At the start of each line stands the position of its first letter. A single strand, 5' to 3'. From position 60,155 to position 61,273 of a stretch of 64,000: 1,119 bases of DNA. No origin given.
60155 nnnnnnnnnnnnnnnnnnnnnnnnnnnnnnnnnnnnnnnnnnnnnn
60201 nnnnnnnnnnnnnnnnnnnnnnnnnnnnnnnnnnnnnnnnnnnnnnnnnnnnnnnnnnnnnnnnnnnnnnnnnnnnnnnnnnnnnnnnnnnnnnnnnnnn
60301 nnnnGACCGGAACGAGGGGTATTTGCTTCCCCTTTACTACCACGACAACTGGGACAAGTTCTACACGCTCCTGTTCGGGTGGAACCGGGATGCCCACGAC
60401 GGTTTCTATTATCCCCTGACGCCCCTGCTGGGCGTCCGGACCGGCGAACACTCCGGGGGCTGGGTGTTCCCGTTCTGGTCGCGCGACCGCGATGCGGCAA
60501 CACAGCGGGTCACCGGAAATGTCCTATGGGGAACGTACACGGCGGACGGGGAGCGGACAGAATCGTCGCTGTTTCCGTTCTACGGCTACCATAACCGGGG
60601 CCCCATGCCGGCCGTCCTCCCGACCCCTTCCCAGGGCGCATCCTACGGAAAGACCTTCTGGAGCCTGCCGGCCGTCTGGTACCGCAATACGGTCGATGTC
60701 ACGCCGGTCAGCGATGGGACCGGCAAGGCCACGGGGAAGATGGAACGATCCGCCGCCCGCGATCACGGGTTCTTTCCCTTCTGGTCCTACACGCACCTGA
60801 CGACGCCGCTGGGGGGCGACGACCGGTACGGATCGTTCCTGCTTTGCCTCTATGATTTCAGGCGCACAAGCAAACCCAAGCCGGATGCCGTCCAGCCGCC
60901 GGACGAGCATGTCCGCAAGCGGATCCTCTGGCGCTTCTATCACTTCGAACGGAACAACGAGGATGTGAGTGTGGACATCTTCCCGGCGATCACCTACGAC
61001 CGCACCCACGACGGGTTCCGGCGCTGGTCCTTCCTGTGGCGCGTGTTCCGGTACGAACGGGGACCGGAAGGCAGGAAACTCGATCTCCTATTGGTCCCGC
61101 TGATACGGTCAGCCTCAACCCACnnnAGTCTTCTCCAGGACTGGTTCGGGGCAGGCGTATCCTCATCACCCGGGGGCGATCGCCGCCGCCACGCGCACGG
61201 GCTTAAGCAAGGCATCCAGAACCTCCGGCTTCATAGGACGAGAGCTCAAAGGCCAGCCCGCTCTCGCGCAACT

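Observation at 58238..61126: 962-aa lipoprotein made almost entirely of about 40 short aromatic-Pro-Leu repeats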

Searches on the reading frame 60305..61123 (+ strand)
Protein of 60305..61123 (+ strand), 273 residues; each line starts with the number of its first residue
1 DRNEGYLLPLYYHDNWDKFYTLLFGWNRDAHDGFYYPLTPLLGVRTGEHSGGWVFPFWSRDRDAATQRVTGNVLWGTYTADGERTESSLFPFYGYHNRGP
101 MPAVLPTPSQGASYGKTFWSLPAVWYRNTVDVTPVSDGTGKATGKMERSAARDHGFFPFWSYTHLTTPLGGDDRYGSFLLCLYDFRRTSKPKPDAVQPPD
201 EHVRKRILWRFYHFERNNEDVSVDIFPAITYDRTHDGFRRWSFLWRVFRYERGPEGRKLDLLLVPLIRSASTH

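Call 32: find_related_loci(query=A2, collection=genome_contigs, flank=6000)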
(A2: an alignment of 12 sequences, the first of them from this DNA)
Query A2 (273 aa) in genome_contigs; peptide patterns used: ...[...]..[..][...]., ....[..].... (x = any residue, [..] = any of these).
96 stretches matched a pattern; 49 encode a relative of the query (tblastn E <= 1e-3); 47 distinct loci.
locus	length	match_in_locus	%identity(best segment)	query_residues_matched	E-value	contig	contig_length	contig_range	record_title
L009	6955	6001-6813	71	1-272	3e-135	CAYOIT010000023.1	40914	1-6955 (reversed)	MAG TPA_asm: uncultured Verrucomicrobiota bacterium isolate SRP272421_co4_179 genome assembly, contig: NODE_1635_length_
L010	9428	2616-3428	66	1-268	3e-127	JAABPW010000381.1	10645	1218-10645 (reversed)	MAG: Verrucomicrobia bacterium isolate S02.Bin004 Scaffold_86, whole genome shotgun sequence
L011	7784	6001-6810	64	1-270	7e-120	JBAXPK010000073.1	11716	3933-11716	MAG: bacterium isolate ELA529 MAG529_73, whole genome shotgun sequence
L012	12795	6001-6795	62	2-266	4e-109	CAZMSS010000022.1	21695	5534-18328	MAG TPA_asm: uncultured Verrucomicrobiota bacterium isolate binchicken_co2_359 genome assembly, contig: NODE_1560_length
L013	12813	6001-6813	48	4-272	1e-79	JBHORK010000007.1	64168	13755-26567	Verrucomicrobiota bacterium isolate SAG AM-311-M03 NODE_7_length_64168_cov_30.019622, whole genome shotgun sequence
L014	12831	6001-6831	49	4-271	8e-79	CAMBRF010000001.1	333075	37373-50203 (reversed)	MAG: PVC group bacterium isolate MiH-14oct19-80 genome assembly, contig: MiH-14oct19-C1, whole genome shotgun sequence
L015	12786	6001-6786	48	2-270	1e-77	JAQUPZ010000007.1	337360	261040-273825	MAG: Kiritimatiellae bacterium isolate STD1_38 NODE_47_length_337360_cov_6.722741_Sandtown_D1, whole genome shotgun sequ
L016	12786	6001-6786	49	3-269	6e-77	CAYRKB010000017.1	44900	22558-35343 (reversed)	MAG TPA_asm: uncultured Victivallales bacterium isolate SRP272421_co1_463 genome assembly, contig: NODE_1417_length_4490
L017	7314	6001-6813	47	2-271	4e-76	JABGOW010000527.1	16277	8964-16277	MAG: Verrucomicrobia bacterium isolate co234_bin17 NODE_6417_length_16277_cov_5.130378, whole genome shotgun sequence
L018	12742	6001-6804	45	2-272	6e-75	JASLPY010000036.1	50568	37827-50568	MAG: Kiritimatiellia bacterium isolate Arabian11_MAG_70 NODE_36_length_50568_cov_7.027371, whole genome shotgun sequence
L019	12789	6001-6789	48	4-269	6e-73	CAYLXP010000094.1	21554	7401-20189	MAG TPA_asm: uncultured Victivallales bacterium isolate SRP200020_co4_239 genome assembly, contig: NODE_2599_length_2155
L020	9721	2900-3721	64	1-273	1e-117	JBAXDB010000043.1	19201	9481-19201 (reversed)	MAG: bacterium isolate ELA208 MAG208_43, whole genome shotgun sequence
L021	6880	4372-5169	45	6-268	9e-69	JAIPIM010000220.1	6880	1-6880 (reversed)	MAG: Candidatus Paceibacterota bacterium isolate Tobar13.5m-G74 Tobar13-5m-C11679, whole genome shotgun sequence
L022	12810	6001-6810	45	1-269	3e-67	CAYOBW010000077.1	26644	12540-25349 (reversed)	MAG TPA_asm: uncultured Victivallales bacterium isolate SRP272421_co2_758 genome assembly, contig: NODE_4494_length_2664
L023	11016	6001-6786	44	5-270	2e-66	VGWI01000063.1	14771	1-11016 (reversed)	MAG: Lentisphaerae bacterium isolate K_DeepCast_250m_m2_056 K_DeepCast_250m_m2_056_Ga0194125_10008235, whole genome shot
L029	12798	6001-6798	46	2-268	2e-69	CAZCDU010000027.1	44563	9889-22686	MAG TPA_asm: uncultured Victivallales bacterium isolate binchicken_co142_396 genome assembly, contig: NODE_2275_length_4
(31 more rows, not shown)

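Call 55: search_protein_families(library=pfam, proteins=[L018:482-3904:+, L029:6810-8126:+, L018:6823-7704:+, L018:7737-10262:+, L018:10259-11683:+], max_evalue=0.001)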
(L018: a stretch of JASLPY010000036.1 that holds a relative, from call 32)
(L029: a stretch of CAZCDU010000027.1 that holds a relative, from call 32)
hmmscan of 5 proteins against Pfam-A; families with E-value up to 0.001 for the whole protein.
L018:482-3904:+ (1140 aa): 4 families
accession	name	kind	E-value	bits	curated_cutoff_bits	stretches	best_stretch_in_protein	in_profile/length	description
PF00501.34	AMP-binding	-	6.7e-69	233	29.9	1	638-993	16-384/384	AMP-binding enzyme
PF07690.21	MFS_1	-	1e-25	90.9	33.4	1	31-371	14-346/347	Major Facilitator Superfamily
PF01553.26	Acyltransferase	-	2.9e-25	89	23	1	426-553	1-131/132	Acyltransferase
PF05977.19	MFS_3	-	3.5e-06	26.2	27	1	59-364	55-352/524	Transmembrane secretion effector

L029:6810-8126:+ (438 aa): 1 family
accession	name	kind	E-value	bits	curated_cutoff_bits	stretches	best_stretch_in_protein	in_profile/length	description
PF09925.14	DUF2157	-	9.6e-36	123.1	32.4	1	15-154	3-142/146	Predicted membrane protein (DUF2157)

L018:6823-7704:+ (293 aa): 6 families
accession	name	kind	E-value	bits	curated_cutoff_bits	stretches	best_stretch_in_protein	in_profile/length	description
PF12146.15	Hydrolase_4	-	9.9e-12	45.1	27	1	93-184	6-99/239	Serine aminopeptidase, S33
PF12697.13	Abhydrolase_6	-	2.2e-09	38.8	26.3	1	94-204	1-105/217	Alpha/beta hydrolase family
PF00561.26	Abhydrolase_1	-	5.6e-08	33.2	25.8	1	93-180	2-88/245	alpha/beta hydrolase fold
PF00326.27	Peptidase_S9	-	2.9e-06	27.4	22.6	0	217-289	132-210/213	Prolyl oligopeptidase family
PF20434.5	BD-FAE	-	0.00026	21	26.8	0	110-182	39-110/215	BD-FAE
PF02129.25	Peptidase_S15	-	0.00046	20.4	23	0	114-182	47-116/262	X-Pro dipeptidyl-peptidase (S15 family)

L018:7737-10262:+ (841 aa): 1 family
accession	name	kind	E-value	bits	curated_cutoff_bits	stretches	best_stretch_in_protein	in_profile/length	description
PF10101.14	DUF2339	-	1.1e-76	259.4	33.6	1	169-822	3-656/659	Predicted membrane protein (DUF2339)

L018:10259-11683:+ (474 aa): 1 family
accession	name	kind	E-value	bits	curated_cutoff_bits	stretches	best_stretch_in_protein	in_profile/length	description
PF13163.11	DUF3999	-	7.9e-07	29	30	1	143-366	127-314/424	Protein of unknown function (DUF3999)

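Call 67: search_protein_families(library=ncbifam, proteins=[L018:482-3904:+, L018:6823-7704:+, L018:7737-10262:+, L018:10259-11683:+], max_evalue=0.00001)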
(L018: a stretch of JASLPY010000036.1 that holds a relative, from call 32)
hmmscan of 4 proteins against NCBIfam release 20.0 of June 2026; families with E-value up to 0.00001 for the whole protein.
L018:482-3904:+ (1140 aa): 106 families (the best 25 are shown)
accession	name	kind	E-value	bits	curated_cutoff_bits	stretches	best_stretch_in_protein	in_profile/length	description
NF006386.0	PRK08633.1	equivalog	0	1377.6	1221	1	3-1134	3-1145/1147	acyl-[ACP]--phospholipid O-acyltransferase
NF005291.0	PRK06814.1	equivalog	5.4e-200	667.1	1349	1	9-1136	11-1136/1140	acyl-[ACP]--phospholipid O-acyltransferase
NF005959.0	PRK08043.1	equivalog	2e-109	366.9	886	1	417-1132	6-713/719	bifunctional acyl-ACP--phospholipid O-acyltransferase/long-chain-fatty-acid--ACP ligase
NF004837.0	PRK06187.1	subfamily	8.8e-73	245.3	476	1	641-1128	31-520/531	long-chain-fatty-acid--CoA ligase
NF004971.0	PRK06334.1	equivalog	8.6e-67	225.9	847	1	643-1132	45-535/539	long chain fatty acid--[acyl-carrier-protein] ligase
NF005702.0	PRK07514.1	subfamily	4.3e-53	180.4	558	1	633-1120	19-490/506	malonyl-CoA synthase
NF004114.0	PRK05605.1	equivalog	2.8e-51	174.5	766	1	769-1076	214-515/575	long-chain-fatty-acid--CoA ligase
TIGR01733.1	AA-adenyl-dom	subfamily_domain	1.4e-48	165.8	317.4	1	652-1039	8-389/409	amino acid adenylation domain-containing protein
NF009233.0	PRK12583.1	subfamily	5e-47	160.5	832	1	775-1125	200-545/558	fatty acid CoA ligase family protein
NF006182.0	PRK08316.1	subfamily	2.9e-46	158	663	1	659-1125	53-511/523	fatty acyl-CoA synthetase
NF006523.0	PRK08974.1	equivalog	3.4e-45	154.2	884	1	775-1077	205-501/561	long-chain-fatty-acid--CoA ligase FadD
NF006181.0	PRK08314.1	subfamily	3.8e-45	154.2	705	1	749-1124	179-548/563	long-chain-fatty-acid--CoA ligase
NF005220.0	PRK06710.1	equivalog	4.2e-45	153.9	1116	1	775-1074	205-500/563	long-chain-fatty-acid--CoA ligase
NF052269.1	Staph_lig_FadD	equivalog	5e-45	153.8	650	1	770-1135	144-498/499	long-chain-fatty-acid--CoA ligase FadD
NF009139.0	PRK12492.1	equivalog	1.7e-44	152.3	1018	1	768-1123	199-555/562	long-chain-fatty-acid--CoA ligase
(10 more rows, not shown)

L018:6823-7704:+ (293 aa): 4 families
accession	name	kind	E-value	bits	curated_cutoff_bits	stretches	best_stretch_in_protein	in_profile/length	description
NF047920.1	lactonase_UilS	equivalog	4.6e-13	49.5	400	1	88-181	21-118/285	UilS family quorum-quenching N-acyl-homoserine lactonase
NF011457.0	PRK14875.1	equivalog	3.1e-08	33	307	1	87-181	128-218/372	acetoin dehydrogenase dihydrolipoyllysine-residue acetyltransferase subunit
NF042907.1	CPn0927_CPn0928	subfamily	9.8e-07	28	200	1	86-177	126-225/357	CPn0927/CPn0928 family alpha/beta hydrolase fold protein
TIGR03056.1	bchO_mg_che_rel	equivalog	1.8e-06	27.2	172.55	1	74-210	13-147/278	alpha/beta fold hydrolase BchO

L018:7737-10262:+ (841 aa): 0 families

L018:10259-11683:+ (474 aa): 0 families
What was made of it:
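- That fusion is an NCBIfam equivalog of acyl-[ACP]--phospholipid O-acyltransferase (1377.6 bits, cutoff 1221; calls 55, 67).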
